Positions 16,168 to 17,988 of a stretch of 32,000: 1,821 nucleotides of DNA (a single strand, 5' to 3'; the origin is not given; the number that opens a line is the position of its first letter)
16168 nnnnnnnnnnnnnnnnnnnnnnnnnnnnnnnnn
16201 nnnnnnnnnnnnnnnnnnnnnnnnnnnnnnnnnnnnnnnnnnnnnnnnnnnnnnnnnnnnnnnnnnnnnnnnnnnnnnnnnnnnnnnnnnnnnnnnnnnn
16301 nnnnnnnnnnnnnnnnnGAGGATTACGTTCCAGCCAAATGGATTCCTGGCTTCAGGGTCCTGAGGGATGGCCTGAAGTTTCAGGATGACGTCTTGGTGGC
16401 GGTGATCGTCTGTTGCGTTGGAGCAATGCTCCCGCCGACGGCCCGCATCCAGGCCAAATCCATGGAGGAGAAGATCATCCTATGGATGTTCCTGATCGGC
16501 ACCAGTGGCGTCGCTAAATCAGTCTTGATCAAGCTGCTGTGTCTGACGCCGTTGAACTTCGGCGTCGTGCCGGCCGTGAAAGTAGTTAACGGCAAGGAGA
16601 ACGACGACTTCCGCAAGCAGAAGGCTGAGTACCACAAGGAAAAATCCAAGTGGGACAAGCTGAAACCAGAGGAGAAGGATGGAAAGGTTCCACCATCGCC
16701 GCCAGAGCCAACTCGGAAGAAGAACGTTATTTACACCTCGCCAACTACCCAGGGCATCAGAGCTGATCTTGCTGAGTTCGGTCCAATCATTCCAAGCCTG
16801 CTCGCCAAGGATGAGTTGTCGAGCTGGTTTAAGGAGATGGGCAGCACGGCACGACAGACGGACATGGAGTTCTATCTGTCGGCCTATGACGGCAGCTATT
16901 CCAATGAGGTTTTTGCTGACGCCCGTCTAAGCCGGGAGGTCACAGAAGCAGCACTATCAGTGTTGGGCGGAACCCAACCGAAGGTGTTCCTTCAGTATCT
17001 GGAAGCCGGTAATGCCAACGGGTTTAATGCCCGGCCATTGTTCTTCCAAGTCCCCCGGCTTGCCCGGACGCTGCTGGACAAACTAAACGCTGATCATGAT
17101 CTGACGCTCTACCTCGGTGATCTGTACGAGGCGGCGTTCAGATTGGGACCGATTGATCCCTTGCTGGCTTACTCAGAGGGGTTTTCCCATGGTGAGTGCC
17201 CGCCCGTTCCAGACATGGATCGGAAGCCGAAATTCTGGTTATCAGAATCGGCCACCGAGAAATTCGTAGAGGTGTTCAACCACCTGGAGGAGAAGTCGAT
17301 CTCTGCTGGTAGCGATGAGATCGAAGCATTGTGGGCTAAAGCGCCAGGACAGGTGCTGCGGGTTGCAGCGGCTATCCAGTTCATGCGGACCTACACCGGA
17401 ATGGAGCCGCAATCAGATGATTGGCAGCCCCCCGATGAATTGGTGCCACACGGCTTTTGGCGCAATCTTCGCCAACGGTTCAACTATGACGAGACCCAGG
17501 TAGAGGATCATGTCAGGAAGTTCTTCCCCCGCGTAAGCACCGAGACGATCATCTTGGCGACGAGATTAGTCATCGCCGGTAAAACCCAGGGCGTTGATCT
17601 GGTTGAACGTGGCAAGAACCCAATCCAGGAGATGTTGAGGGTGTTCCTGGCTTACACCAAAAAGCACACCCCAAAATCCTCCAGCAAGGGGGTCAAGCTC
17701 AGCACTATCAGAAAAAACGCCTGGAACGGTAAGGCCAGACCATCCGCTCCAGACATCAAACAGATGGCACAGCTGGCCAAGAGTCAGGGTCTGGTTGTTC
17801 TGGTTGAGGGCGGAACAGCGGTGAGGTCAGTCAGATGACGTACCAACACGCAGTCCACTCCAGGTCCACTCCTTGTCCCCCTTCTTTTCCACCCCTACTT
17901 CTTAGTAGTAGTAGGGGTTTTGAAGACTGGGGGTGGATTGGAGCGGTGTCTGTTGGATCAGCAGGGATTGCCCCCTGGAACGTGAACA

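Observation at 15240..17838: Replication module in which DUF4326 sits where a primase domain is expected, fused to a DUF3987 helicase-like region with an altered P-loop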

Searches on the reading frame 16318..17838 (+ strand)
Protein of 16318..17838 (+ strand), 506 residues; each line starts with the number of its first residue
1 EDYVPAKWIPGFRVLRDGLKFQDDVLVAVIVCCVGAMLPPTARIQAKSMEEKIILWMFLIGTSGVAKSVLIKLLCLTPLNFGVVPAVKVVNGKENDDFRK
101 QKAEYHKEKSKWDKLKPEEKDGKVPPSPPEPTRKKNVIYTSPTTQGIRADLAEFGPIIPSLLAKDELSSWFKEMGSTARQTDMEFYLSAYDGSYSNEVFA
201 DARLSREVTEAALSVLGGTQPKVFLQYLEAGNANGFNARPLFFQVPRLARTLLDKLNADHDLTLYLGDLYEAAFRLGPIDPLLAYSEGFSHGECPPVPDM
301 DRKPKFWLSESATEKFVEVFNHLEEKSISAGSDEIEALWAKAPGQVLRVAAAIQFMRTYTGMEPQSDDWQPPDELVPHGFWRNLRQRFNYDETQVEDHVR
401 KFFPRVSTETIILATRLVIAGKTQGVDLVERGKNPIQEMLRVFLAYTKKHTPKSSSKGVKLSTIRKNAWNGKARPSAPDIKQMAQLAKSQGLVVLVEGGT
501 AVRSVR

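Call 46: predict_structure(alignment_id=A3)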
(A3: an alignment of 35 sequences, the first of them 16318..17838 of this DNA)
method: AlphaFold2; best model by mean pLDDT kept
length: 506 residues; sequences in the alignment: 35
mean_pLDDT: 85.8   pTM: 0.82
mean pLDDT of the five models: 85.8, 84.1, 83.8, 83.7, 72.5
residues with pLDDT >= 90: 260; 70-90: 184; 50-70: 45; < 50: 17
segments of 3 or more residues with pLDDT < 50: 178-189, 288-291
pLDDT, mean of each block of 10 residues (from residue 1): 94 93 96 95 93 92 82 95 91 88 93 90 88 87 77 87 87 61 42 53 65 88 75 67 88 92 97 93 64 71 94 98 92 85 95 97 91 90 94 94 96 97 88 74 87 85 89 84 87 87 83
secondary structure, 60 per line:
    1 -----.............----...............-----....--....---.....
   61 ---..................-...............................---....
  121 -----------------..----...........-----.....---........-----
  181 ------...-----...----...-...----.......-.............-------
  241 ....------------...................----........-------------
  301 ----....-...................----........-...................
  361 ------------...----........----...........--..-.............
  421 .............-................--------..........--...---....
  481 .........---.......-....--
elements in order: H6-18 H23-37 E43-46 E49-52 E56-60 H64-81 H83-113 H117-120 H144-154 E160-164 H168-175 E195-197 E206-208 E213-219 H221-233 E241-244 H257-275 H280-287 E305-308 H310-328 H333-340 H342-360 H380-387 H392-402 H408-433 H435-450 H461-468 H477-489 E493-496 E501-504

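Call 49: fold_search(model_id=the predicted structure, library=pdb)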
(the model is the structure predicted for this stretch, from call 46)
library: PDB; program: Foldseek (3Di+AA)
matches with E <= 10: 390; with E <= 0.001: 11
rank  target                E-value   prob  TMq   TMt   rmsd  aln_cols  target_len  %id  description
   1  8s09_5                3.5e-05  1.00  0.35  0.27  14.9       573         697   12  H. sapiens MCM2-7 double hexamer bound to double stranded DNA (released 2024-10-02)
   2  8s0a_5                6.7e-05  1.00  0.35  0.28  15.0       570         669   12  H. sapiens MCM2-7 hexamer bound to double stranded DNA (released 2024-10-02)
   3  9e2x_5                1.0e-04  1.00  0.34  0.28  14.4       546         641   11  Cryo-EM structure of yeast CMG helicase stalled at G4-containing DNA template, state 2 (released 2025-03-19)
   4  8xgc_5                1.6e-04  1.00  0.34  0.27  13.2       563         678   12  Structure of yeast replisome associated with FACT and histone hexamer, Composite map (released 2024-02-14)
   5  7qhs_5                2.8e-04  1.00  0.34  0.26  13.1       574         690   13  S. cerevisiae CMGE nucleating origin DNA melting (released 2022-06-15)
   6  6wgi_4                2.8e-04  1.00  0.29  0.23  17.8       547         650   12  Atomic model of the mutant OCCM (ORC-Cdc6-Cdt1-Mcm2-7 with Mcm6 WHD truncation) loaded on DNA at 10.5 A resolution (released 2020-07-15)
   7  8p63_5                4.0e-04  1.00  0.34  0.27  12.8       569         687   11  S. cerevisiae consensus-sCMGE on ssDNA after DNA replication initiation (released 2024-05-29)
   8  9bcx_5                4.2e-04  1.00  0.34  0.28  14.4       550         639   11  Cryo-EM structure of the S. cerevisiae ORC-Cdc6-Mcm2-7-DNA complex with a fully closed Mcm2-Mcm5 DNA entry gate (released 2025-01-01)
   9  7pmk_5                8.3e-04  1.00  0.36  0.28  11.3       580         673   11  S. cerevisiae replisome-SCF(Dia2) complex bound to double-stranded DNA (conformation I) (released 2021-11-10)
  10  7pt6_7                8.7e-04  1.00  0.34  0.26  11.5       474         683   11  Structure of MCM2-7 DH complexed with Cdc7-Dbf4 in the presence of ATPgS, state III (released 2022-06-08)
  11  9gjw_4                9.6e-04  1.00  0.33  0.26  15.8       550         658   12  OCCM maturation intermediate stalled with an Arginine Finger mutation in Mcm2 (released 2025-03-05)
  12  8p5e_5                1.0e-03  1.00  0.32  0.25  13.8       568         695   11  S. cerevisiae nexus-sCMGE after DNA replication initiation (released 2024-05-29)
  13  7pt7_C                1.6e-03  1.00  0.32  0.26  12.3       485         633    9  Structure of MCM2-7 DH complexed with Cdc7-Dbf4 in the presence of ADP:BeF3, state I (released 2022-06-08)
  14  8x7t_B                1.6e-03  0.99  0.29  0.23  16.0       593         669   11  MCM in the Apo state. (released 2024-01-17)
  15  8kg6_5                1.7e-03  1.00  0.33  0.26  12.7       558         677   13  Yeast replisome in state I (released 2023-12-06)
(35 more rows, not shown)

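Call 50: search_solved_structures(query=A3, max_evalue=10, show_alignments=4)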
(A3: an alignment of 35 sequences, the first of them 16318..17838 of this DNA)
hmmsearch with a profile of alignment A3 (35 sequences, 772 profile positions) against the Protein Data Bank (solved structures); distinct sequences matched with E-value up to 10: 0.

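Call 57: search_dna_similar(query=window:16318-17838:+, collection=phages, mode=protein, max_evalue=0.001, max_rows=25)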
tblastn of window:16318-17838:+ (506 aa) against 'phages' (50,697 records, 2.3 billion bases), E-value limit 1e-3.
Records with a match: 1; places in all: 1; records where one place covers at least 80% of the query: 0.
Best place of each record, by identity: <60% 1.
By first word of the organism name: Bacteriophage 1.
By host as written in the record: - 1.
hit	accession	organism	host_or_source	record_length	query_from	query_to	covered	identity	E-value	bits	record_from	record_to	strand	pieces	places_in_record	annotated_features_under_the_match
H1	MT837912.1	Bacteriophage sp.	human fecal samples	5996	5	361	71%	24.7%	4e-9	66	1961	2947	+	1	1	record has no annotation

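Call 63: search_protein_families(library=pfam, alignment_id=A3, max_evalue=0.01)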
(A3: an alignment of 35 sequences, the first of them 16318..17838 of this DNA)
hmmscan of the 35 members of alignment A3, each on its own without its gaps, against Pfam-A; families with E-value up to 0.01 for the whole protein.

A. member 1, window:16318-17838:+ (506 aa): 1 family
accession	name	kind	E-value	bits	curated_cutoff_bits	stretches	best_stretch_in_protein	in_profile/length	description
PF13148.11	DUF3987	-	1.2e-31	110.7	27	1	22-356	3-330/364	Protein of unknown function (DUF3987)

B. families by the number of members that match (of 35 scanned): 3 families
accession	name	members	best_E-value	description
PF13148.11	DUF3987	35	1.2e-33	Protein of unknown function (DUF3987)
PF14216.11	DUF4326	9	4.6e-09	Domain of unknown function (DUF4326)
PF22751.1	DUF488-N3a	1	0.0044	Active DUF488-N3 subclade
